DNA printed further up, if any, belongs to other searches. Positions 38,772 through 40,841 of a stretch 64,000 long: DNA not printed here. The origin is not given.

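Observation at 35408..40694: Three tandem full-length PilB paralogues, all with MshEN-type N-domains; the third has degenerate c-di-GMP motifs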

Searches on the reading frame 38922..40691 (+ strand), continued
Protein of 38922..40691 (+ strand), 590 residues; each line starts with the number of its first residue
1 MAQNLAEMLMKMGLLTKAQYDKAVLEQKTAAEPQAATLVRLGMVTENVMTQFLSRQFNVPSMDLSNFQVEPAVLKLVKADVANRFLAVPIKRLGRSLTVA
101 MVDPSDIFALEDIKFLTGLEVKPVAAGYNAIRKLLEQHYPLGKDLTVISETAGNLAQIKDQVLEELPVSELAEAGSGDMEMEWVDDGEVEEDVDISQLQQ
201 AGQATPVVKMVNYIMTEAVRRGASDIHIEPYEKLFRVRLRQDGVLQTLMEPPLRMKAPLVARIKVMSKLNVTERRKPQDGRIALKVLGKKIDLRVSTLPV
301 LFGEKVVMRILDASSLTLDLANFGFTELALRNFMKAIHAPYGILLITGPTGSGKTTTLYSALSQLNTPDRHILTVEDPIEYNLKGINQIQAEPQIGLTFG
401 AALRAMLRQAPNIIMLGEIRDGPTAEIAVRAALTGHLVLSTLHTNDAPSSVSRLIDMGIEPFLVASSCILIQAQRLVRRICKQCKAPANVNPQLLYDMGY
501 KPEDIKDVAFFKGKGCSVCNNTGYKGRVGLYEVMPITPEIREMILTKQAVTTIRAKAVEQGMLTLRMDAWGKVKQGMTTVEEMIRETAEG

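Call 51: search_protein_families(library=ncbifam, proteins=[L163:4576-4785:+, L163:6276-6485:+, L163:8001-8210:+, L165:6270-6479:+, L165:8001-8210:+, L161:4505-4714:+, L161:6235-6444:+, L161:8001-8210:+, L036:6266-6475:+, L036:7998-8207:+], max_evalue=10)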
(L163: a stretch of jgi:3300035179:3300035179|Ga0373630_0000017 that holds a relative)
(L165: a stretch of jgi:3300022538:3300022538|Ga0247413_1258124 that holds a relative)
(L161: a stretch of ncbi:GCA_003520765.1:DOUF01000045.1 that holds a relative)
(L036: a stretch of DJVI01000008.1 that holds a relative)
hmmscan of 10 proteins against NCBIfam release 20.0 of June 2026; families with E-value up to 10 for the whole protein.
L163:4576-4785:+ (70 aa): 6 families
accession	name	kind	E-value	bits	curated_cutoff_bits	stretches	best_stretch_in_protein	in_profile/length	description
NF053729.1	c-di-GMP_motif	domain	4.1e-20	71.3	38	1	4-56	1-53/53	cyclic di-GMP-binding domain-containing protein, MshE-related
TIGR03029.1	EpsG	equivalog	3.7e-08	32.9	313.8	1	4-61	4-61/274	chain length determinant protein tyrosine kinase EpsG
NF012033.0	PRK15489.1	equivalog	3.7e-08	32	537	1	2-68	490-556/703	glycosyl transferase family protein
TIGR02538.1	type_IV_pilB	equivalog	1.5e-06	27.2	675.65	1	4-69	1-66/564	type IV-A pilus assembly ATPase PilB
NF008411.1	PRK11234.1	equivalog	1.5e-06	26.9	1170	1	4-69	483-547/723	cyclic di-3',5'-guanylate-activated glycosyltransferase NfrB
NF053606.1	Sta1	subfamily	0.034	14.2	80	1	8-50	28-70/100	Sta1 family transcriptional regulator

L163:6276-6485:+ (70 aa): 5 families
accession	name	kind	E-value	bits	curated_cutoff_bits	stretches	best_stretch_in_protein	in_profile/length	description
NF053729.1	c-di-GMP_motif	domain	9.8e-21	73.3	38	1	4-56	1-53/53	cyclic di-GMP-binding domain-containing protein, MshE-related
TIGR03029.1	EpsG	equivalog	5.2e-09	35.7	313.8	1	4-66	4-66/274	chain length determinant protein tyrosine kinase EpsG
NF012033.0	PRK15489.1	equivalog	6.8e-08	31.1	537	1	3-65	491-553/703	glycosyl transferase family protein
NF008411.1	PRK11234.1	equivalog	1.4e-06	27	1170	1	3-69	482-547/723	cyclic di-3',5'-guanylate-activated glycosyltransferase NfrB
TIGR02538.1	type_IV_pilB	equivalog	3.5e-06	25.9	675.65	1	5-68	2-65/564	type IV-A pilus assembly ATPase PilB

L163:8001-8210:+ (70 aa): 5 families
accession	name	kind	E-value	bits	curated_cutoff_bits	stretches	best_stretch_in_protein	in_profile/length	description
NF053729.1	c-di-GMP_motif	domain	5.9e-10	38.8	38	1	4-53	1-53/53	cyclic di-GMP-binding domain-containing protein, MshE-related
NF012033.0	PRK15489.1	equivalog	0.00046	18.5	537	1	4-60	492-551/703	glycosyl transferase family protein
TIGR02538.1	type_IV_pilB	equivalog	0.0091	14.7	675.65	1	4-61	1-61/564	type IV-A pilus assembly ATPase PilB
TIGR03029.1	EpsG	equivalog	0.014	14.6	313.8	1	4-68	4-71/274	chain length determinant protein tyrosine kinase EpsG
NF008411.1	PRK11234.1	equivalog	0.015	13.7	1170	1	4-59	483-540/723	cyclic di-3',5'-guanylate-activated glycosyltransferase NfrB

L165:6270-6479:+ (70 aa): 5 families
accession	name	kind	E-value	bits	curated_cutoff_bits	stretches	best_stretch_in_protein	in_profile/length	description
NF053729.1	c-di-GMP_motif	domain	2.4e-21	75.3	38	1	4-56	1-53/53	cyclic di-GMP-binding domain-containing protein, MshE-related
TIGR03029.1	EpsG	equivalog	2.2e-08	33.6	313.8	1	3-67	3-67/274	chain length determinant protein tyrosine kinase EpsG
TIGR02538.1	type_IV_pilB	equivalog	8e-08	31.3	675.65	1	4-69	1-66/564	type IV-A pilus assembly ATPase PilB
NF008411.1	PRK11234.1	equivalog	1.6e-07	30.1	1170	1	4-70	483-548/723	cyclic di-3',5'-guanylate-activated glycosyltransferase NfrB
NF012033.0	PRK15489.1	equivalog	1.9e-07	29.6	537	1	3-65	491-553/703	glycosyl transferase family protein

L165:8001-8210:+ (70 aa): 6 families
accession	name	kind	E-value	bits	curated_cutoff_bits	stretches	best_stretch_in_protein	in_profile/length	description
NF053729.1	c-di-GMP_motif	domain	1.4e-18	66.4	38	1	1-49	5-53/53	cyclic di-GMP-binding domain-containing protein, MshE-related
TIGR02538.1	type_IV_pilB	equivalog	1.6e-06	27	675.65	1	1-68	5-72/564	type IV-A pilus assembly ATPase PilB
NF012033.0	PRK15489.1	equivalog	1.8e-06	26.4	537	1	2-63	497-558/703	glycosyl transferase family protein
TIGR03029.1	EpsG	equivalog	4.1e-06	26.1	313.8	1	1-66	8-73/274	chain length determinant protein tyrosine kinase EpsG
NF008411.1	PRK11234.1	equivalog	2.2e-05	23.1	1170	1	1-68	487-553/723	cyclic di-3',5'-guanylate-activated glycosyltransferase NfrB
NF012144.2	ramA_TF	equivalog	0.07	13.6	180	1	8-56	54-102/108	RamA family antibiotic efflux transcriptional regulator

L161:4505-4714:+ (70 aa): 5 families
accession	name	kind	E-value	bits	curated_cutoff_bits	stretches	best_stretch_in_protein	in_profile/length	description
NF053729.1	c-di-GMP_motif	domain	6e-21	74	38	1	4-56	1-53/53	cyclic di-GMP-binding domain-containing protein, MshE-related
NF012033.0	PRK15489.1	equivalog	1.8e-10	39.6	537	1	4-68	492-556/703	glycosyl transferase family protein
TIGR03029.1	EpsG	equivalog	9.1e-08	31.6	313.8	1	4-67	4-67/274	chain length determinant protein tyrosine kinase EpsG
TIGR02538.1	type_IV_pilB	equivalog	1.1e-07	30.9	675.65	1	4-68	1-65/564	type IV-A pilus assembly ATPase PilB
NF008411.1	PRK11234.1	equivalog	5.5e-07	28.4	1170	1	5-70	484-548/723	cyclic di-3',5'-guanylate-activated glycosyltransferase NfrB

L161:6235-6444:+ (70 aa): 5 families
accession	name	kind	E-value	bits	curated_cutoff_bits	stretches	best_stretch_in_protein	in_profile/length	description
NF053729.1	c-di-GMP_motif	domain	2.1e-22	78.6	38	1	5-56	2-53/53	cyclic di-GMP-binding domain-containing protein, MshE-related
TIGR03029.1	EpsG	equivalog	4.2e-11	42.5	313.8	1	4-68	4-68/274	chain length determinant protein tyrosine kinase EpsG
NF012033.0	PRK15489.1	equivalog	6e-11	41.2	537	1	3-66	491-554/703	glycosyl transferase family protein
TIGR02538.1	type_IV_pilB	equivalog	1.9e-09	36.7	675.65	1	5-69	2-66/564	type IV-A pilus assembly ATPase PilB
NF008411.1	PRK11234.1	equivalog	6.4e-09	34.7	1170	1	5-70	484-548/723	cyclic di-3',5'-guanylate-activated glycosyltransferase NfrB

L161:8001-8210:+ (70 aa): 5 families
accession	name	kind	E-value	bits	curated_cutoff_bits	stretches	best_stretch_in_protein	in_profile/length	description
NF053729.1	c-di-GMP_motif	domain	1.3e-10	40.9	38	1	7-56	4-53/53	cyclic di-GMP-binding domain-containing protein, MshE-related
TIGR02538.1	type_IV_pilB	equivalog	7.4e-06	24.8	675.65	1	5-69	2-66/564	type IV-A pilus assembly ATPase PilB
TIGR03029.1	EpsG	equivalog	2e-05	23.9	313.8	1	3-66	3-66/274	chain length determinant protein tyrosine kinase EpsG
NF012033.0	PRK15489.1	equivalog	0.00072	17.8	537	1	3-68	491-556/703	glycosyl transferase family protein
NF008411.1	PRK11234.1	equivalog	0.0023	16.4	1170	1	4-69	483-547/723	cyclic di-3',5'-guanylate-activated glycosyltransferase NfrB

L036:6266-6475:+ (70 aa): 6 families
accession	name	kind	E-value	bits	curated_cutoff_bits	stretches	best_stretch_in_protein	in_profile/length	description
NF053729.1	c-di-GMP_motif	domain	1.1e-21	76.4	38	1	4-56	1-53/53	cyclic di-GMP-binding domain-containing protein, MshE-related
NF012033.0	PRK15489.1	equivalog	4.4e-10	38.4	537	1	3-67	491-555/703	glycosyl transferase family protein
NF008411.1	PRK11234.1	equivalog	1.1e-07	30.6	1170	1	3-70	482-548/723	cyclic di-3',5'-guanylate-activated glycosyltransferase NfrB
TIGR02538.1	type_IV_pilB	equivalog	2.7e-07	29.6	675.65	1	4-69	1-66/564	type IV-A pilus assembly ATPase PilB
TIGR03029.1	EpsG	equivalog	1.2e-06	27.9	313.8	1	4-64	4-64/274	chain length determinant protein tyrosine kinase EpsG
NF045925.1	3-sucCA_synth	equivalog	0.025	13.1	800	1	4-44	236-276/498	3-succinylated cholic acid synthase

L036:7998-8207:+ (70 aa): 4 families
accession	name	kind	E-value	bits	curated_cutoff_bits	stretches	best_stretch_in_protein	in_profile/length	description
NF053729.1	c-di-GMP_motif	domain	1e-05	25.2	38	1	10-54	8-52/53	cyclic di-GMP-binding domain-containing protein, MshE-related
TIGR03029.1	EpsG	equivalog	0.00015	21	313.8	1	4-60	5-61/274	chain length determinant protein tyrosine kinase EpsG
TIGR02538.1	type_IV_pilB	equivalog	0.0014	17.3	675.65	1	4-67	2-65/564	type IV-A pilus assembly ATPase PilB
NF009969.0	PRK13434.1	equivalog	0.019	14.9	179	1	23-68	98-143/186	F0F1 ATP synthase subunit delta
